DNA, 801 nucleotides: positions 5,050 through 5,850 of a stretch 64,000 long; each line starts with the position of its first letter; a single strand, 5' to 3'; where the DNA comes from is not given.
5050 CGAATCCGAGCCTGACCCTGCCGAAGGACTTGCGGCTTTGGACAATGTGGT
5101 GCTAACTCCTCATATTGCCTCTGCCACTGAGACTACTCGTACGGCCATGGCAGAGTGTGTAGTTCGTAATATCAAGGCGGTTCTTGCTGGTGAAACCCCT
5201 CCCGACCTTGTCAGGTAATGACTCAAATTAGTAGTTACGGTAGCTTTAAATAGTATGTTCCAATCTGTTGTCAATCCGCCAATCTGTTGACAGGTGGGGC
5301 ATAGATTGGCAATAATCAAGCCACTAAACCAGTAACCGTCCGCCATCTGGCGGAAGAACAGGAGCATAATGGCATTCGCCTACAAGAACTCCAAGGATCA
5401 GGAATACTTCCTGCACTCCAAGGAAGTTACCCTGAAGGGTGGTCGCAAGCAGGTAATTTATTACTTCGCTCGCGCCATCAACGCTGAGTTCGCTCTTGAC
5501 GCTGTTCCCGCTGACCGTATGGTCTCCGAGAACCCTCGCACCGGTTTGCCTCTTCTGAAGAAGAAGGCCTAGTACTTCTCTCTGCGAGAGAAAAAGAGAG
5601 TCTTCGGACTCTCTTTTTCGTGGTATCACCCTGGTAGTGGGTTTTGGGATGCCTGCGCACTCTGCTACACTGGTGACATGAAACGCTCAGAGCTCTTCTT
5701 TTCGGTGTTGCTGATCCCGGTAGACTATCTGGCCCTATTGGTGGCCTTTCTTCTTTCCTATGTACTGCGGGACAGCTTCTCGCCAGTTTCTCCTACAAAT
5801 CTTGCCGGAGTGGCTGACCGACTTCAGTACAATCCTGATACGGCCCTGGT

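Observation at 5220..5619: Stand-alone highly expressed small-protein gene with a repeat-containing promoter and double terminator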

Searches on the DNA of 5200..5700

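Call 48: search_rna_families(source=window, start=5200, end=5700, threshold=evalue, max_evalue=10)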
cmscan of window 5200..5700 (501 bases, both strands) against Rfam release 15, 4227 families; matches with E-value up to 10: 1.
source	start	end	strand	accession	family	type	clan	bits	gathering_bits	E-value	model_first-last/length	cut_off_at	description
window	5304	5326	-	RF02570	BM-sr0117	Gene; sRNA;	-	13.9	112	5.1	1-83/83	no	Brucella melitensis small RNA 0117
